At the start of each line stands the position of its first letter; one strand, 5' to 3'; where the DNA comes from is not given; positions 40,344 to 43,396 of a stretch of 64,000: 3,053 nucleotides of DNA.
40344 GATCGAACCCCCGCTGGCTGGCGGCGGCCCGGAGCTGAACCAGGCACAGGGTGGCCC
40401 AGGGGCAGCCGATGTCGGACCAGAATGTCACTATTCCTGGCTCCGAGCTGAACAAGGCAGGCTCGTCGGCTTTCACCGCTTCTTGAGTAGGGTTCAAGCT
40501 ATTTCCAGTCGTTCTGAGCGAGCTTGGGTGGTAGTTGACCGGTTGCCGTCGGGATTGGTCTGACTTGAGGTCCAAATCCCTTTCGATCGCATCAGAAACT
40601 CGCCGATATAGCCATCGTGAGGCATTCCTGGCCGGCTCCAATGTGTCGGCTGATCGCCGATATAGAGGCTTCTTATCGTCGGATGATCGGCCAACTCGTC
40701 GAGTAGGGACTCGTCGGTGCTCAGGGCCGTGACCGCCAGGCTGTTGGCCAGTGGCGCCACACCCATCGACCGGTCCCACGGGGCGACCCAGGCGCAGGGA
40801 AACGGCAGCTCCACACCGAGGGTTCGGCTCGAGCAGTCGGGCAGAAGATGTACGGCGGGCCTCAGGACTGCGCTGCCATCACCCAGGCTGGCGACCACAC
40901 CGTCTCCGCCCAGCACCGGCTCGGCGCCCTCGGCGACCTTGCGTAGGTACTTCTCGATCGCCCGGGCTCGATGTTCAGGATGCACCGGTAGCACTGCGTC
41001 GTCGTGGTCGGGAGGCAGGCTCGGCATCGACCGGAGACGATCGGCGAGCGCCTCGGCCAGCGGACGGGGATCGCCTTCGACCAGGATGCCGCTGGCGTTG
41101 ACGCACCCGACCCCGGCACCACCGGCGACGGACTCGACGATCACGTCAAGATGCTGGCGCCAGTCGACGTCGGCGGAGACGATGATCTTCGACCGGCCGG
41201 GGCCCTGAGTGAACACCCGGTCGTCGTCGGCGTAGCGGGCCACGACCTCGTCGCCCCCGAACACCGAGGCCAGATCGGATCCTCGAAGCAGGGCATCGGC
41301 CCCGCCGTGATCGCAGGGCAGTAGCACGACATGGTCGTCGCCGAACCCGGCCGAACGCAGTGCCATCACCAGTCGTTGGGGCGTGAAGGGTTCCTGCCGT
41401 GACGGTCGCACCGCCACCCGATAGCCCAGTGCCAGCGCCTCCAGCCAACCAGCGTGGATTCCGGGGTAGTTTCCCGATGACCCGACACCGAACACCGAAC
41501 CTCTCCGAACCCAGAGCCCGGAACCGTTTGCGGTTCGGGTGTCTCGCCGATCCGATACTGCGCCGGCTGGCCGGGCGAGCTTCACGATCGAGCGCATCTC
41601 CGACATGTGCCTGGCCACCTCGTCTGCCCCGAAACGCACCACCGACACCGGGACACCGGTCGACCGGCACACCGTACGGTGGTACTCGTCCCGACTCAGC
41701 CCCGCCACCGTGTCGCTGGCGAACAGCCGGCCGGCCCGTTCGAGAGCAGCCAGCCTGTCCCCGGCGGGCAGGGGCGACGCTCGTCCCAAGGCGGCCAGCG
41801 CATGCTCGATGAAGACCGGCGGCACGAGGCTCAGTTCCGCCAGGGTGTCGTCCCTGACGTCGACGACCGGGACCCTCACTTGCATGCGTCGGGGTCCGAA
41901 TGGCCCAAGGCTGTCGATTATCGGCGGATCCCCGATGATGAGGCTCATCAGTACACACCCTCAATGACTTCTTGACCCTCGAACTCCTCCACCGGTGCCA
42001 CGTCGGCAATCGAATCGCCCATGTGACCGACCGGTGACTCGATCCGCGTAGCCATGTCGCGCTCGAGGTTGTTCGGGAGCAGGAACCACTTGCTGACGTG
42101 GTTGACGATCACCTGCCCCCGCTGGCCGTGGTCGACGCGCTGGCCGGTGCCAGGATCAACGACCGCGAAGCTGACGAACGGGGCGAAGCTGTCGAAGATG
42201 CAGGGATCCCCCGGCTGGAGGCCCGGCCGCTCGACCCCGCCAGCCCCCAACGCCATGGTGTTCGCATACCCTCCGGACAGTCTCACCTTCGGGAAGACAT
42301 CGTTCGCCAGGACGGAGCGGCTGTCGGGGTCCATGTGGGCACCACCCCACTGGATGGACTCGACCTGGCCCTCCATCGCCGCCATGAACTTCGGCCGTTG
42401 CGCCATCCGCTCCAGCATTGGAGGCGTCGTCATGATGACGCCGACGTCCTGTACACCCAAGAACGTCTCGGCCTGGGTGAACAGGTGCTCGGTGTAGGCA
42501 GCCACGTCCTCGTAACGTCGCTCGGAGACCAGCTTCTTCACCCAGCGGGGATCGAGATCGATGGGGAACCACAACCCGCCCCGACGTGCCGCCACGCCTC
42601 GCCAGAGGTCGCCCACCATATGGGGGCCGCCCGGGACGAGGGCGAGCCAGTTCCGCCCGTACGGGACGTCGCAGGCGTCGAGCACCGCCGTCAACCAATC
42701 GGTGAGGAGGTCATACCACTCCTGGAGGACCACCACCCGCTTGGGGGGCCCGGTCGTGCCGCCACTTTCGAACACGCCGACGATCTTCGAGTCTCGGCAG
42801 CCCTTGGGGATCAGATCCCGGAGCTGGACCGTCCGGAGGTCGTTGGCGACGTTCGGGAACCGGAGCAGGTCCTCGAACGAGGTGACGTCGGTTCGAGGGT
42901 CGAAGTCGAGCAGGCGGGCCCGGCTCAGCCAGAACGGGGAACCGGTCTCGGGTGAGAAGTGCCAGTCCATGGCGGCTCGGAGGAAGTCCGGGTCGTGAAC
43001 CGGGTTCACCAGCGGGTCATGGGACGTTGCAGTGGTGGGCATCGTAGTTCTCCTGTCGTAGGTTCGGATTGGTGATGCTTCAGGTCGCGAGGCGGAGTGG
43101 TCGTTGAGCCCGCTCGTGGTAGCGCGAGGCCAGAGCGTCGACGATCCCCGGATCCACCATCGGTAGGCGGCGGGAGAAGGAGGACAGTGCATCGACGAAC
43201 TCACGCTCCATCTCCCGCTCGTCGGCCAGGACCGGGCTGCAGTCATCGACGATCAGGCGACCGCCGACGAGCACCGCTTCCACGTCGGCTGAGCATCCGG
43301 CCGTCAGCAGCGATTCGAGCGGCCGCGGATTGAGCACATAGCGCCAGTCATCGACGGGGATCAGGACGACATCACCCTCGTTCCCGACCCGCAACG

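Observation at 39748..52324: Candidate benzoxazole-type (3-hydroxyanthranilate-derived) biosynthetic cluster with no PKS, NRPS or carrier protein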

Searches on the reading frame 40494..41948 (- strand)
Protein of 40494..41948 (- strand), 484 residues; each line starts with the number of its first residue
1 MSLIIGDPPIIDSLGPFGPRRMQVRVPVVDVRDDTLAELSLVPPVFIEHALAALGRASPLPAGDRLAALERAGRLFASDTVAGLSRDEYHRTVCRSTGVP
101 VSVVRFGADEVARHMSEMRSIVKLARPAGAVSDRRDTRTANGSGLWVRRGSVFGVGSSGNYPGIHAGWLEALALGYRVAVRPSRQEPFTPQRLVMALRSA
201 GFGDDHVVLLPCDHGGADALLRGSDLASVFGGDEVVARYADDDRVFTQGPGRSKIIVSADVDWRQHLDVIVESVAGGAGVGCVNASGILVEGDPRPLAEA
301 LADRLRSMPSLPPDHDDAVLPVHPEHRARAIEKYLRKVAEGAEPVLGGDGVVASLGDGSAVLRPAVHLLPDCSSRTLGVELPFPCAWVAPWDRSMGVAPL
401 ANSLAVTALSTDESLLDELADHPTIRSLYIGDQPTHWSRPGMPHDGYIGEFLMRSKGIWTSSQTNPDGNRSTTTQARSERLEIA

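Call 5: search_protein_families(library=pfam, proteins=[window:40494-41948:-])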
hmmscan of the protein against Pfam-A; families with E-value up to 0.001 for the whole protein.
window:40494-41948:- (484 aa): 1 family
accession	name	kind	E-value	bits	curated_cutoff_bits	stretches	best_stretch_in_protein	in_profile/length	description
PF00171.27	Aldedh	-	2e-17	63.4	23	1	47-403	35-391/461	Aldehyde dehydrogenase family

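Call 10: search_protein_families(library=ncbifam, proteins=[window:40494-41948:-], max_evalue=0.01)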
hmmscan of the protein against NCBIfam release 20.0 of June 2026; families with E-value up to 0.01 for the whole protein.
window:40494-41948:- (484 aa): 9 families
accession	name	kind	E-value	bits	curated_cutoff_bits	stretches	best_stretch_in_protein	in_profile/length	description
TIGR01722.1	MMSDH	subfamily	1.7e-10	40.2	448.5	1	159-351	146-349/477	CoA-acylating methylmalonate-semialdehyde dehydrogenase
TIGR03216.1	OH_muco_semi_DH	equivalog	1.9e-10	40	693.25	1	66-404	56-409/481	2-hydroxymuconic semialdehyde dehydrogenase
TIGR01804.1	BADH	equivalog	3.5e-07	29.1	668.6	1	153-366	138-363/467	betaine-aldehyde dehydrogenase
TIGR02299.1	HpaE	equivalog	3.9e-06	25.7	638.35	1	152-353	138-352/488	5-carboxymethyl-2-hydroxymuconate semialdehyde dehydrogenase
NF010000.0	PRK13473.1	subfamily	1.4e-05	23.9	615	1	36-340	30-340/475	aminobutyraldehyde dehydrogenase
NF052305.1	DioxValDhHalo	equivalog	6.1e-05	22.1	750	1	154-350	146-354/483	2,5-dioxovalerate dehydrogenase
NF002852.0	PRK03137.1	subfamily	7.2e-05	21.8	648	1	171-349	195-388/514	L-glutamate gamma-semialdehyde dehydrogenase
NF040869.1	G3PDH_Arch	equivalog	0.0028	16.4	780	1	170-348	181-367/502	NADP-dependent glyceraldehyde-3-phosphate dehydrogenase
TIGR04284.1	aldehy_Rv0768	hypoth_equivalog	0.0049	15.9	775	1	232-354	234-359/480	aldehyde dehydrogenase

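Call 15: search_solved_structures(query=window:40494-41948:-, max_evalue=0.01)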
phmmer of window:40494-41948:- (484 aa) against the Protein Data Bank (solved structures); distinct sequences matched with E-value up to 0.01: 36.
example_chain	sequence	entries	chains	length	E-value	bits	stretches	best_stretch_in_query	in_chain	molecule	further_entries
3b4w_A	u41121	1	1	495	1.3e-09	41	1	67-454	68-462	Aldehyde dehydrogenase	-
9q0d_A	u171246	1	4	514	2.8e-08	36.6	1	141-351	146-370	methylmalonate-semialdehyde dehydrogenase (CoA acylating)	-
4e4g_A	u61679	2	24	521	3.2e-08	36.4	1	152-308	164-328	Methylmalonate-semialdehyde dehydrogenase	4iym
2d4e_A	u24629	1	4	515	1.1e-07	34.6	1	154-355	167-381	5-carboxymethyl-2-hydroxymuconate semialdehyde dehydrogenase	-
5eyu_A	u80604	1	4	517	1.8e-07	33.9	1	159-436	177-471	Betaine aldehyde dehydrogenase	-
4mpb_A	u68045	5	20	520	1.8e-07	33.9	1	159-436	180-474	Betaine aldehyde dehydrogenase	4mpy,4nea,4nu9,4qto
4zxu_A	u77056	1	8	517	2.8e-07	33.3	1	159-423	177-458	Betaine-aldehyde dehydrogenase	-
5dib_A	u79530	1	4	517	2.9e-07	33.3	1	159-403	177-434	Betaine aldehyde dehydrogenase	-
5ez4_A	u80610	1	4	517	3e-07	33.2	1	159-403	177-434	Betaine aldehyde dehydrogenase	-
4zwl_A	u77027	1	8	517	3.7e-07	32.9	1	159-403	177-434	Betaine-aldehyde dehydrogenase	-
4q92_A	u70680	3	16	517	6.6e-07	32.1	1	159-436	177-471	Betaine aldehyde dehydrogenase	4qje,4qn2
8skf_A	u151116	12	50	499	1.2e-05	27.9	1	146-431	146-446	Betaine aldehyde dehydrogenase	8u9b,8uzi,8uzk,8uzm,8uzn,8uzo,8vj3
3rhm_A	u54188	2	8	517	2.5e-05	26.8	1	152-351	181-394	Aldehyde dehydrogenase 1 family, member L1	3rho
7yjj_B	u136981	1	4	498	5.7e-05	25.7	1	152-351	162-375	Cytosolic 10-formyltetrahydrofolate dehydrogenase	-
2o2p_A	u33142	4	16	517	6.2e-05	25.6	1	152-351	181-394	Formyltetrahydrofolate dehydrogenase | Cytosolic 10-formyltetrahydrofolate dehydrogenase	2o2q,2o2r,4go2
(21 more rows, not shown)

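Call 30: search_protein_families(library=pfam, proteins=[window:40494-41948:-], max_evalue=5)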
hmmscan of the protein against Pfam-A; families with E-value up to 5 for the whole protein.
window:40494-41948:- (484 aa): 1 family
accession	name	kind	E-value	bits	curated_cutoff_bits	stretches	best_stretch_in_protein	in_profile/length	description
PF00171.27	Aldedh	-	2e-17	63.4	23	1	47-403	35-391/461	Aldehyde dehydrogenase family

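Call 47: search_dna_similar(query=window:40494-41948:-, collection=plasmids, mode=protein, max_evalue=1e-20, max_rows=15)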
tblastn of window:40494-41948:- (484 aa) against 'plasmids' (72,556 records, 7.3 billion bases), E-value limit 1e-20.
Records with a match: 17; places in all: 17; records where one place covers at least 80% of the query: 14.
Best place of each record, by identity: <60% 17.
By first word of the organism name: Streptomyces 9; Pantoea 4; Streptantibioticus 2; Burkholderia 1; Escherichia 1.
By predicted mobility (MOB-suite, as given by PLSDB): non-mobilizable 13; mobilizable 3; conjugative 1.
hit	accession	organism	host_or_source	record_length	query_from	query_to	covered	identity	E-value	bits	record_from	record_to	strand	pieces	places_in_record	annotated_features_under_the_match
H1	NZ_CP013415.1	Burkholderia ubonensis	soil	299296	9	458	93%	50.4%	4e-123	402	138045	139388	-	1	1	aldehyde dehydrogenase family protein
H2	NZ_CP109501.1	Streptomyces sp. NBC_01426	-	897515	36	462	88%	40.9%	1e-62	228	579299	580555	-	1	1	aldehyde dehydrogenase family protein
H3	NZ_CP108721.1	Streptomyces sp. NBC_00998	-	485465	73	457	80%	44.7%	2e-56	210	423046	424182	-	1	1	aldehyde dehydrogenase family protein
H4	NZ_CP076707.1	Escherichia coli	-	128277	36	465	89%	36.1%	1e-61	224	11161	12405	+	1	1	aldehyde dehydrogenase family protein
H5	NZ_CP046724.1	Pantoea agglomerans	pure culture,cherry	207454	9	462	94%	32.8%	5e-57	211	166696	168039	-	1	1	aldehyde dehydrogenase family protein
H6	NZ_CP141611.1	Pantoea agglomerans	cell culture,hydroalcoholic extract of ...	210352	9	462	94%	32.8%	5e-57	211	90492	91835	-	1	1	aldehyde dehydrogenase family protein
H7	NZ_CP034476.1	Pantoea agglomerans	food,leaf from rome apple cultivar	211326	9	462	94%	32.6%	2e-56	210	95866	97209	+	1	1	aldehyde dehydrogenase family protein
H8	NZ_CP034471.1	Pantoea agglomerans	food,leaf from rome apple cultivar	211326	9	462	94%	32.6%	2e-56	210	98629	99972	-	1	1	aldehyde dehydrogenase family protein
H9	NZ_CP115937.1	Streptomyces goshikiensis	microorganism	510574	36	462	88%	34.3%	1e-39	160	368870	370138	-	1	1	aldehyde dehydrogenase family protein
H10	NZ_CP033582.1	Streptomyces sp. ADI95-16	-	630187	36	462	88%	34.3%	2e-39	160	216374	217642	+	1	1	aldehyde dehydrogenase family protein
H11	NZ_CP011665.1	Streptomyces sp. Mg1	-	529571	36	462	88%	34.3%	2e-39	160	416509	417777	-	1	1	aldehyde dehydrogenase family protein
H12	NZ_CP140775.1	Streptomyces goshikiensis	cell culture,soil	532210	36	462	88%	34.3%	2e-39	160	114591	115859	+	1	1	aldehyde dehydrogenase family protein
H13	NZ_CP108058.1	Streptomyces goshikiensis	-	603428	36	462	88%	34.3%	2e-39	160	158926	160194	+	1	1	aldehyde dehydrogenase family protein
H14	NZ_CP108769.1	Streptomyces goshikiensis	-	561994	36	462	88%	34.3%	2e-39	160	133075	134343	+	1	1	aldehyde dehydrogenase family protein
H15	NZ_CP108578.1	Streptomyces goshikiensis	-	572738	36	462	88%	34.3%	3e-39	159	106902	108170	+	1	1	aldehyde dehydrogenase family protein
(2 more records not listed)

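Call 48: get_annotated_region(hit=H5, flank=9000)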
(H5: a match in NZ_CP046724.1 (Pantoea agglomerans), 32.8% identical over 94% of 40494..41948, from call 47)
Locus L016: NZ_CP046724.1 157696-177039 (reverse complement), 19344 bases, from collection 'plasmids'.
description: Pantoea agglomerans strain ASB05 plasmid pASB05p2, complete sequence
organism: Pantoea agglomerans (NCBI taxid 549)
taxonomy: Bacteria; Pseudomonadota; Gammaproteobacteria; Enterobacterales; Erwiniaceae; Pantoea; Pantoea agglomerans
host: -; source: pure culture,cherry; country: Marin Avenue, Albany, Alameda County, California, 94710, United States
typing (MOB-suite, as given by PLSDB): non-mobilizable; replicon rep_cluster_807
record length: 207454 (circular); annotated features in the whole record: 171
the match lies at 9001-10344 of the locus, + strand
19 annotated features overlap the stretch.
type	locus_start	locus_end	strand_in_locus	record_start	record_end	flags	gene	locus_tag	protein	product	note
CDS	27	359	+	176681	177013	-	-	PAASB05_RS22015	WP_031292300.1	type II toxin-antitoxin system RelE/ParE family toxin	-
CDS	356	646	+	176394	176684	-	-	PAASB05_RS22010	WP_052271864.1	XRE family transcriptional regulator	-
CDS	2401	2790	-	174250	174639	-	-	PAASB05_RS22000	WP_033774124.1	VOC family protein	-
CDS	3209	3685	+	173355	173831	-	-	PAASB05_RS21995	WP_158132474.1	PhzA/PhzB family protein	GO:0017000 - antibiotic biosynthetic process [Evidence IEA]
CDS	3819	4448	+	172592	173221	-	-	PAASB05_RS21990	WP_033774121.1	isochorismatase family protein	-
CDS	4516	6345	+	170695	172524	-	-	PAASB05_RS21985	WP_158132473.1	anthranilate synthase family protein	-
CDS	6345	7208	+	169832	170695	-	-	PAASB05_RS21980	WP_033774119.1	PhzF family phenazine biosynthesis protein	GO:0009058 - biosynthetic process [Evidence IEA]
CDS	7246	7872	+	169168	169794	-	-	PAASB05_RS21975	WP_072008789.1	pyridoxine 5'-phosphate oxidase C-terminal domain-containing protein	-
CDS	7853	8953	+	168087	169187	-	-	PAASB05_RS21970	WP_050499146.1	AMP-binding protein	-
CDS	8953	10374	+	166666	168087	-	-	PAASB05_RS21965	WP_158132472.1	aldehyde dehydrogenase family protein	-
CDS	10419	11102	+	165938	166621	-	-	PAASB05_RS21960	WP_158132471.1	class I SAM-dependent methyltransferase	-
CDS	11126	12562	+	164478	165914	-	-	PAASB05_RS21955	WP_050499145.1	MFS transporter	-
CDS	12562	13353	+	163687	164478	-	-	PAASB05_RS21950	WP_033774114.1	SDR family oxidoreductase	-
CDS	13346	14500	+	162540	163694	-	-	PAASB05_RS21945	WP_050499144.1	hypothetical protein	-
CDS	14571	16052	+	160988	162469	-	-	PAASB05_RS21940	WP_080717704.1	AMP-binding protein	-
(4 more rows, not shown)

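Call 49: get_annotated_region(hit=H1, flank=10000)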
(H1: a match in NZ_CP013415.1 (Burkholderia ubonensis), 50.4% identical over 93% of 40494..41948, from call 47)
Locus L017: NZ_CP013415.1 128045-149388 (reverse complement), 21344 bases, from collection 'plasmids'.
description: Burkholderia ubonensis strain MSMB2035 plasmid pMSMB2035, complete sequence
organism: Burkholderia ubonensis (NCBI taxid 101571)
taxonomy: Bacteria; Pseudomonadota; Betaproteobacteria; Burkholderiales; Burkholderiaceae; Burkholderia; Burkholderia ubonensis
host: -; source: soil; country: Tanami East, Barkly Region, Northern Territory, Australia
typing (MOB-suite, as given by PLSDB): conjugative; replicon rep_cluster_430; relaxase MOBF,MOBP; mating-pair formation MPF_F
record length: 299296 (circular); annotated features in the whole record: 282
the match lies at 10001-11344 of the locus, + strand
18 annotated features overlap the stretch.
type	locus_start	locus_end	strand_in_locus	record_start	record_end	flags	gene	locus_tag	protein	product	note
CDS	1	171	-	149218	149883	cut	-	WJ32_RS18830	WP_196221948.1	hypothetical protein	-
CDS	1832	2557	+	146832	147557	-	-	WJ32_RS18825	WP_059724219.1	autoinducer binding domain-containing protein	-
CDS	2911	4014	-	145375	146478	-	-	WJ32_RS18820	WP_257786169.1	3-deoxy-7-phosphoheptulonate synthase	GO:0009423 - chorismate biosynthetic process [Evidence IEA]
CDS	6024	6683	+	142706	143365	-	-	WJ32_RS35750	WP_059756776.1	isochorismatase family protein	-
CDS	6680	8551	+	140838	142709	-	-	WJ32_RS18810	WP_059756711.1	anthranilate synthase family protein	-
CDS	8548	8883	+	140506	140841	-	-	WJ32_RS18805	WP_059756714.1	hypothetical protein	-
CDS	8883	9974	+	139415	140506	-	-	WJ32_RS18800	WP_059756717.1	AMP-binding protein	-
CDS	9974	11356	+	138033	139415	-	-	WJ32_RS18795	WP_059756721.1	aldehyde dehydrogenase family protein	-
CDS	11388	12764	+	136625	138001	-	-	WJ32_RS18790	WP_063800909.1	FAD-binding oxidoreductase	-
CDS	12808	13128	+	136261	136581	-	-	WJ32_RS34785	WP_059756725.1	phosphopantetheine-binding protein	-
CDS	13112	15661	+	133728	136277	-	-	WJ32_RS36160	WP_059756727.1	beta-ketoacyl synthase N-terminal-like domain-containing protein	-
CDS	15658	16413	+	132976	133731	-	-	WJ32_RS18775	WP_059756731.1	alpha/beta fold hydrolase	-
CDS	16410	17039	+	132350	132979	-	-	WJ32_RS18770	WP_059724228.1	pyridoxal 5'-phosphate synthase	GO:0008615 - pyridoxine biosynthetic process [Evidence IEA]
CDS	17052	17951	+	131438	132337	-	-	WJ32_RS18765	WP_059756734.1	PhzF family phenazine biosynthesis isomerase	GO:0009058 - biosynthetic process [Evidence IEA]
CDS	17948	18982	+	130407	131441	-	-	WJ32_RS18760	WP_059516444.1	3-oxoacyl-[acyl-carrier-protein] synthase III C-terminal domain-containing protein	-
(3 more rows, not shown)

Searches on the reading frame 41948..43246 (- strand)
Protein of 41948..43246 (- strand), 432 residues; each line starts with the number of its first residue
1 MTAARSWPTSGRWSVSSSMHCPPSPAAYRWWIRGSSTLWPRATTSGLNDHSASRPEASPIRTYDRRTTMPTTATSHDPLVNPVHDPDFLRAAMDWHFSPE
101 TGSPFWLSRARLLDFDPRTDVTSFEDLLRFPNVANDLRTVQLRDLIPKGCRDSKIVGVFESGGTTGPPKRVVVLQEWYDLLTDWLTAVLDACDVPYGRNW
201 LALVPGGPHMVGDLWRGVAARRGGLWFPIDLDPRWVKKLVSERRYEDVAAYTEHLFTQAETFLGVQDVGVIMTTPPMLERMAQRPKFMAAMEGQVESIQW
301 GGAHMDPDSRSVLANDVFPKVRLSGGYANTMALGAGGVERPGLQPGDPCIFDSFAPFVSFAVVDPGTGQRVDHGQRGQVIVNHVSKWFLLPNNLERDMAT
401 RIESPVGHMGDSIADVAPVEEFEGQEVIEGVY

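Call 5: search_protein_families(library=pfam, proteins=[window:41948-43246:-])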
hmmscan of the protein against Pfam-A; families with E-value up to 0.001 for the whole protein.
window:41948-43246:- (432 aa): 1 family
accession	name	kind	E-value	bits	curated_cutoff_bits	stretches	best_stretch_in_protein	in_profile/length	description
PF00501.34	AMP-binding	-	8.3e-07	28.6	29.9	1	266-381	255-374/384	AMP-binding enzyme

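Call 10: search_protein_families(library=ncbifam, proteins=[window:41948-43246:-], max_evalue=0.01)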
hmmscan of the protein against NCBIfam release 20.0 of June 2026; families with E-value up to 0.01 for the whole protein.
window:41948-43246:- (432 aa): 2 families
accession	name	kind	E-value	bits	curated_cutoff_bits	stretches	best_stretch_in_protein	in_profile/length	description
NF045666.1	DVU1553_fam_AMP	equivalog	2.9e-05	23.3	300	1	103-381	42-289/331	DVU_1553 family AMP-dependent CoA ligase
NF041878.1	paak_haloarch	equivalog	0.0044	15.6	700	0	119-194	47-121/427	phenylacetate--CoA ligase PaaK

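Call 14: search_solved_structures(query=window:41948-43042:-, max_evalue=1, show_alignments=1)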
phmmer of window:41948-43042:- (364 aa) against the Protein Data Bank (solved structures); distinct sequences matched with E-value up to 1: 5.
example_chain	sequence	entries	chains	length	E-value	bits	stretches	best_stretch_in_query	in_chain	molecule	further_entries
3l2k_A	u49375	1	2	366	5.1e-82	279.4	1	18-364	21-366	EhpF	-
3hgu_A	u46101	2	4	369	5.2e-82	279.3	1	18-364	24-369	EhpF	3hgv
6k4c_A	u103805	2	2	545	0.078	15.4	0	196-312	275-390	Ancestral luciferase AncLamp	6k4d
5gyz_A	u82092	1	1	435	0.7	12.3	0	44-104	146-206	Luciferin 4-monooxygenase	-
5gz2_A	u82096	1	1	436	0.71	12.3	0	44-104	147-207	Luciferin 4-monooxygenase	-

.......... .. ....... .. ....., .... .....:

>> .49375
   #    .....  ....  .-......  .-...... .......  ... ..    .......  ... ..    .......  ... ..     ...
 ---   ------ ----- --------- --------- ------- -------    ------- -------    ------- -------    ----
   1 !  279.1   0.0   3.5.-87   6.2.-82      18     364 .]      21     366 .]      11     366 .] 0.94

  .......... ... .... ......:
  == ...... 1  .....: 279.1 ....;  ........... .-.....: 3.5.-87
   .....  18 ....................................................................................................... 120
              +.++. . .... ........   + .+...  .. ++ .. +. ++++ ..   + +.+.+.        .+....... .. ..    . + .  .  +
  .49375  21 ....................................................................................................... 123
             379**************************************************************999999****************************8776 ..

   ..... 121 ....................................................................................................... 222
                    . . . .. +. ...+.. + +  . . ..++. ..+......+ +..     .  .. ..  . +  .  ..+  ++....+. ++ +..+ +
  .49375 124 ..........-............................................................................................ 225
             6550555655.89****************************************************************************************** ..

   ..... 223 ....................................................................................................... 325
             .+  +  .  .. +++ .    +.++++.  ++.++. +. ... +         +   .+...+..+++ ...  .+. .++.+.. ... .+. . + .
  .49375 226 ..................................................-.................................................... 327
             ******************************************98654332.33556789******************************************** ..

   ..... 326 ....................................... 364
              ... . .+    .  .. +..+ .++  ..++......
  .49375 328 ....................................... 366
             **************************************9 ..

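Call 30: search_protein_families(library=pfam, proteins=[window:41948-43042:-], max_evalue=5)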
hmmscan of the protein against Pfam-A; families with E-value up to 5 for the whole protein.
window:41948-43042:- (364 aa): 1 family
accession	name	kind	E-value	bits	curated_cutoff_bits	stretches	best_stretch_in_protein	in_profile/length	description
PF00501.34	AMP-binding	-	4.9e-07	29.3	29.9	1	198-313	255-374/384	AMP-binding enzyme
